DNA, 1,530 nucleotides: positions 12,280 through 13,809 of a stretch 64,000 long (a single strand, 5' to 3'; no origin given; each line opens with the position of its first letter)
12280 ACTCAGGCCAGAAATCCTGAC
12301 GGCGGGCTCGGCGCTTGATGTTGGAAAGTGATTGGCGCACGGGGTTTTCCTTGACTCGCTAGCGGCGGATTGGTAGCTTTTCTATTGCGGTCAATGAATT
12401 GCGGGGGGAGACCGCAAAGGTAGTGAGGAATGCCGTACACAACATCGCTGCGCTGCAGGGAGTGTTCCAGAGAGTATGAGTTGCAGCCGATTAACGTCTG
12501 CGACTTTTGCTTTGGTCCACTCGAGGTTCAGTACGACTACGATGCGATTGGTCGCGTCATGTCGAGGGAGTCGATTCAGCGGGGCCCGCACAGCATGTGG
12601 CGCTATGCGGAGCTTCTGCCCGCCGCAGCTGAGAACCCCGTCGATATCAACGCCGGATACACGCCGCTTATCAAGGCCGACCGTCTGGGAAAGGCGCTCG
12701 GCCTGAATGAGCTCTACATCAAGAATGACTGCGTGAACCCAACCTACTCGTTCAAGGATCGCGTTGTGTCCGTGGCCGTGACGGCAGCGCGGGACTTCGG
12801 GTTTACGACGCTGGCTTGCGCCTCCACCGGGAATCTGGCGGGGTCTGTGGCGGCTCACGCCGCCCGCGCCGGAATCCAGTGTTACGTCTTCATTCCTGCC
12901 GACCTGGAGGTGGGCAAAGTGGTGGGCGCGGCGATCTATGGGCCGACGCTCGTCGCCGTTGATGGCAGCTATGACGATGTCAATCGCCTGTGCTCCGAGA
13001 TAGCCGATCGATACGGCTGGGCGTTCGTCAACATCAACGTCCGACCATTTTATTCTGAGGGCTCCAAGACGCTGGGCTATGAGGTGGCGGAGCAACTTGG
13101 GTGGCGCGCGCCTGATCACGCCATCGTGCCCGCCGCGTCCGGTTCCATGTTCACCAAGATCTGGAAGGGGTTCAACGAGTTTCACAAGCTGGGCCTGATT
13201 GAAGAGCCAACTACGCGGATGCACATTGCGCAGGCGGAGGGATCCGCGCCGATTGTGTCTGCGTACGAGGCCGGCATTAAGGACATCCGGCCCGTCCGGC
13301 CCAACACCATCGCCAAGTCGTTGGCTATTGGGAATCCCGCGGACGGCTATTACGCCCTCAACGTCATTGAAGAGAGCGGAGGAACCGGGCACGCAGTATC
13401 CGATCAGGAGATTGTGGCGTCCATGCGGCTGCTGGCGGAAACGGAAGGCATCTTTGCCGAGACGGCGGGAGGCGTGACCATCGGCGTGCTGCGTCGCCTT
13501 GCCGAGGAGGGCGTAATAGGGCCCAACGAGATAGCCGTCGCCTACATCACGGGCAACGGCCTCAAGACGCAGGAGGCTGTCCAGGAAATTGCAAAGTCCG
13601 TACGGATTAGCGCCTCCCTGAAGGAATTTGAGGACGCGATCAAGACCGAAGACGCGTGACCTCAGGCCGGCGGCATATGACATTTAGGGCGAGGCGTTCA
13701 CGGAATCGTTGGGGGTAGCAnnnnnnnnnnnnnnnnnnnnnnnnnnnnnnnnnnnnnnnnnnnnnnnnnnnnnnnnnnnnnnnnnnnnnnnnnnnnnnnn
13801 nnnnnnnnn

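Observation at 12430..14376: ThrC-family PLP enzyme + stand-alone NIL-domain protein + MoaD/ThiS-like GG sulfur carrier: candidate protein-thiocarboxylate-dependent homocysteine (methionine) synthase module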

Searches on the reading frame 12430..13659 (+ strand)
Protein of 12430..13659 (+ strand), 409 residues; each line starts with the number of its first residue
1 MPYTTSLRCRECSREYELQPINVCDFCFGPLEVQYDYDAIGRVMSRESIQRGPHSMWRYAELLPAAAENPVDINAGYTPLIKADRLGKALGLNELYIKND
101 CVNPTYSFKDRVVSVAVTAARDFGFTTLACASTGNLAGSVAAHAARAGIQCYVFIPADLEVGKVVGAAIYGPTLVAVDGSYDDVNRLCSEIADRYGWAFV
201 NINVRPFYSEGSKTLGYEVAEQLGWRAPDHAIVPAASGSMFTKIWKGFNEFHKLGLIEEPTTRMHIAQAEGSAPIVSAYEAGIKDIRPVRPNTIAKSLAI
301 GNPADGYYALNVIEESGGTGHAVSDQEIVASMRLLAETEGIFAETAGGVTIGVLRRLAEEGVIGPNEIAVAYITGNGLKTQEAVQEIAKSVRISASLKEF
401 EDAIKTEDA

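Call 3: search_protein_families(library=pfam, proteins=[window:12430-13659:+], max_evalue=0.01)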
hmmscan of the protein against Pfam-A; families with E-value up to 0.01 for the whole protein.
window:12430-13659:+ (409 aa): 2 families
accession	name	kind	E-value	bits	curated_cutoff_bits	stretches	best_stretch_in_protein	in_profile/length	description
PF00291.31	PALP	-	7.7e-69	232.7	35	1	75-375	5-295/295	Pyridoxal-phosphate dependent enzyme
PF05810.19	NinF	-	9e-06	25.9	27.5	1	8-32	1-25/25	NinF protein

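Call 4: search_protein_families(library=ncbifam, proteins=[window:12430-13659:+], max_evalue=0.01)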
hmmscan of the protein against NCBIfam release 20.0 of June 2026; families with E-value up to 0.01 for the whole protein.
window:12430-13659:+ (409 aa): 42 families (the best 25 are shown)
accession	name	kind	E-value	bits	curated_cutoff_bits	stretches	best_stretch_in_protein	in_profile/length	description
NF006050.0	PRK08197.1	equivalog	8.5e-96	321.2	303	1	3-391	5-395/406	threonine synthase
TIGR00260.1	thrC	equivalog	2.6e-88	296.5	167.1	1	56-382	1-340/340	threonine synthase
NF004170.0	PRK05638.1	equivalog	4.3e-66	223.3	421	1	7-382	2-361/442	threonine synthase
NF006205.0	PRK08329.1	equivalog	4.5e-44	150.8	358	1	7-380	2-346/347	threonine synthase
NF004996.0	PRK06381.1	equivalog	1e-42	146.3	266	1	74-376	12-317/319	threonine synthase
NF005035.0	PRK06450.1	equivalog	2.1e-41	141.9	301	1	7-380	4-337/338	threonine synthase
TIGR01127.1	ilvA_1Cterm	equivalog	1.8e-19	70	378.75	1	78-354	1-265/380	threonine ammonia-lyase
TIGR03844.1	cysteate_syn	equivalog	1.1e-17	64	324.9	1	50-382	38-384/398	cysteate synthase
NF006455.0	PRK08813.1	equivalog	4e-16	59.2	489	1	78-358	40-297/374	threonine dehydratase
NF006058.0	PRK08206.1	equivalog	4.2e-16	58.5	276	1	122-359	113-356/402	diaminopropionate ammonia-lyase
NF006390.0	PRK08639.1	equivalog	3.6e-15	55.8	421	1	76-389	24-325/418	threonine ammonia-lyase IlvA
NF005680.0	PRK07476.1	equivalog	6.1e-15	55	413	1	67-387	13-320/326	hydroxyectoine utilization dehydratase EutB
NF006094.0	PRK08246.1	subfamily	1.8e-14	53.9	331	1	77-352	23-280/310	serine/threonine dehydratase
NF005292.0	PRK06815.1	equivalog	6.4e-14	51.7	371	1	76-360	20-293/320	threonine/serine dehydratase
NF045641.2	BHydaspDhtseBhcB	equivalog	8.6e-13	48.1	550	1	69-355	12-285/312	beta-hydroxyaspartate dehydratase BhcB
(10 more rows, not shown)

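Call 13: find_encoding_contigs(protein=window:12430-13659:+, flank=10000, max_places=6)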
Protein window:12430-13659:+ (409 aa): no gene with exactly this product is on record in the collection.

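Call 14: find_homologous_proteins(query=window:12430-13659:+, max_evalue=1e-20)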
Query window:12430-13659:+ (409 aa): 8000 proteins with E <= 1e-20 among 8000 candidates; the best 120 are listed.
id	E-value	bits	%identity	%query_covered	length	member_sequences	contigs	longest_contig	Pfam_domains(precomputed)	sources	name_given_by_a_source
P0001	6.8e-273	923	100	100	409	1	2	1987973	PF00291.32,PF05810.20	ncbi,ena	-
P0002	5.0e-271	917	99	100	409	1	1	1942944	PF00291.32,PF05810.20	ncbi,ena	-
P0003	2.6e-269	911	99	100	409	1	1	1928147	PF00291.32,PF05810.20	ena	-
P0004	2.0e-268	908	98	100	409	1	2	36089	PF00291.32,PF05810.20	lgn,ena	-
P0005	3.7e-267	904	98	100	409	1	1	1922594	PF00291.32,PF05810.20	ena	-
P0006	1.3e-266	902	97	100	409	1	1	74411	PF00291.32,PF05810.20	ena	-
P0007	9.5e-264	893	97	100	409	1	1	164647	PF00291.32,PF05810.20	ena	-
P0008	2.9e-258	875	94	100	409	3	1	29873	PF00291.32,PF05810.20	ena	-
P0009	2.5e-240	815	87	100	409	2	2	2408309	PF00291.32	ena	-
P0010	1.7e-239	813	87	100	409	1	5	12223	PF00291.32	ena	-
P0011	2.0e-238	809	86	100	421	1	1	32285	PF00291.32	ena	-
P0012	2.1e-238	809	86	100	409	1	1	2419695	PF00291.32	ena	-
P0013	2.2e-238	809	86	100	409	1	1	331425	PF00291.32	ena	-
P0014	3.3e-238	808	85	100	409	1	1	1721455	PF00291.32,PF05810.20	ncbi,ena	-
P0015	3.8e-238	808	86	100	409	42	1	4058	PF00291.32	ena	-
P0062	1.3e-191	655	70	99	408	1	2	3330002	PF00291.32,PF05810.20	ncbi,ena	-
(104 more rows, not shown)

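Call 15: find_encoding_contigs(protein=P0001, flank=10000, max_places=3)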
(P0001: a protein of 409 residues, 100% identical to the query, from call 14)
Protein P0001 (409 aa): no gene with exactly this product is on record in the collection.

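Call 16: find_encoding_contigs(protein=P0002, flank=10000, max_places=3)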
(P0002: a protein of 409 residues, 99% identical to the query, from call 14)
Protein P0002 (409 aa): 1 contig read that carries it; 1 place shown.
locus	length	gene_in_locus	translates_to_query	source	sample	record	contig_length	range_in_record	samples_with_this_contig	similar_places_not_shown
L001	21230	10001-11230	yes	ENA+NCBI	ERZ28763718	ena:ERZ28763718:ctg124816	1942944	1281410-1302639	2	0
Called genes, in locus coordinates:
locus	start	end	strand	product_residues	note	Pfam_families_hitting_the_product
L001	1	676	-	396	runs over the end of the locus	PF12679:ABC2_membrane_2, PF12698:ABC2_membrane_3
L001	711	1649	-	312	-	PF00005:ABC_tran, PF13304:AAA_21, PF13732:DrrA1-3_C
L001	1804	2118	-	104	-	-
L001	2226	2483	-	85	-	PF03009:GDPD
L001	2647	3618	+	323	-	PF02511:Thy1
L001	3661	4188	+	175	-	PF04978:MST, PF12867:DinB_2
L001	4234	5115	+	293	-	PF00561:Abhydrolase_1, PF12146:Hydrolase_4, PF12697:Abhydrolase_6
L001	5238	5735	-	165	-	PF01967:MoaC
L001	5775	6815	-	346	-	PF04055:Radical_SAM, PF06463:Mob_synth_C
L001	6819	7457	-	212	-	PF01725:Ham1p_like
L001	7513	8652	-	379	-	PF01950:FBPase_3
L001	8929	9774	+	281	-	PF00378:ECH_1, PF16113:ECH_2, PF00378:ECH_1, PF16113:ECH_2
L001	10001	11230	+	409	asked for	PF05810:NinF (faint), PF00291:PALP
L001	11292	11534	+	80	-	PF09383:NIL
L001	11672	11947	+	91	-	PF02597:ThiS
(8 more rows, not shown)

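Call 17: find_encoding_contigs(protein=P0062, flank=8000, max_places=3)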
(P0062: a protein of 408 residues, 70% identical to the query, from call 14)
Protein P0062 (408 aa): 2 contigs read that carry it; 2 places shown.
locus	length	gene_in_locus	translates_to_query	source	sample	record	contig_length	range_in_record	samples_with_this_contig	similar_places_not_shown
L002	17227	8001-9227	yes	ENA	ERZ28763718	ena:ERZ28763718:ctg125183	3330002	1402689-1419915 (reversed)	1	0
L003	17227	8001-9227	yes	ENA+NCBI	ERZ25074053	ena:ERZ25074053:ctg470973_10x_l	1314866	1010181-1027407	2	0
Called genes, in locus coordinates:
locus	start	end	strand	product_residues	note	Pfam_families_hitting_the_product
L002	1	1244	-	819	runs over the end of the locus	PF02861:Clp_N, PF05621:TniB (weak), PF00004:AAA, PF17871:AAA_lid_9, PF07724:AAA_2, PF00004:AAA, PF07728:AAA_5, PF10431:ClpB_D2-small, +7 more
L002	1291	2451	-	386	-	PF21710:Spt6_S1 (faint), PF00575:S1, PF13509:S1_2 (faint), PF00575:S1, PF23459:S1_RRP5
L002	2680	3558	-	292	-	PF00561:Abhydrolase_1, PF12146:Hydrolase_4, PF12697:Abhydrolase_6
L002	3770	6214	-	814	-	PF02861:Clp_N, PF13191:AAA_16 (weak), PF23569:NBD_SMAX1, PF00004:AAA, PF17871:AAA_lid_9, PF07724:AAA_2, PF07728:AAA_5, PF10431:ClpB_D2-small, +6 more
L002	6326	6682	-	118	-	PF00376:MerR, PF13411:MerR_1, PF13591:MerR_2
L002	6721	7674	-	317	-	PF00226:DnaJ, PF01556:DnaJ_C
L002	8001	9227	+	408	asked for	PF05810:NinF (weak), PF00291:PALP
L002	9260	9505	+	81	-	PF09383:NIL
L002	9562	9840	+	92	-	PF02597:ThiS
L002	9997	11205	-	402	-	PF00083:Sugar_tr, PF07690:MFS_1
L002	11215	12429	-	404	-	PF07690:MFS_1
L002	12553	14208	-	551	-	PF01202:SKI, PF00465:Fe-ADH, PF13685:Fe-ADH_2, PF01761:DHQ_synthase, PF24621:DHQS_C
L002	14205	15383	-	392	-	PF01264:Chorismate_synt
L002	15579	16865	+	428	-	PF00355:Rieske, PF19301:LigXa_C (weak)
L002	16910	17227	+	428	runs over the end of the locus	PF00355:Rieske, PF19301:LigXa_C (weak)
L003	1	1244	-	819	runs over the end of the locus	PF02861:Clp_N, PF05621:TniB (weak), PF00004:AAA, PF17871:AAA_lid_9, PF07724:AAA_2, PF00004:AAA, PF07728:AAA_5, PF10431:ClpB_D2-small, +7 more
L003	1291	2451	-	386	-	PF21710:Spt6_S1 (faint), PF00575:S1, PF13509:S1_2 (faint), PF00575:S1, PF23459:S1_RRP5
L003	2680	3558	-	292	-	PF00561:Abhydrolase_1, PF12146:Hydrolase_4, PF12697:Abhydrolase_6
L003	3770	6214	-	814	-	PF02861:Clp_N, PF13191:AAA_16 (weak), PF23569:NBD_SMAX1, PF00004:AAA, PF17871:AAA_lid_9, PF07724:AAA_2, PF07728:AAA_5, PF10431:ClpB_D2-small, +9 more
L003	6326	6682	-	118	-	PF00376:MerR, PF13411:MerR_1, PF13591:MerR_2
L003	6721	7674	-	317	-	PF00226:DnaJ, PF01556:DnaJ_C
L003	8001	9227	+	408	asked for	PF05810:NinF (weak), PF00291:PALP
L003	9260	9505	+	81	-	PF09383:NIL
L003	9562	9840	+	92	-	PF02597:ThiS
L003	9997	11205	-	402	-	PF00083:Sugar_tr, PF07690:MFS_1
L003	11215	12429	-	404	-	PF07690:MFS_1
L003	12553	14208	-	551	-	PF01202:SKI, PF00465:Fe-ADH, PF13685:Fe-ADH_2, PF01761:DHQ_synthase, PF24621:DHQS_C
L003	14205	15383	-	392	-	PF01264:Chorismate_synt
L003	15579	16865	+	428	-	PF00355:Rieske, PF19301:LigXa_C (weak)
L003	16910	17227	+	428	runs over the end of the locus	PF00355:Rieske, PF19301:LigXa_C (weak)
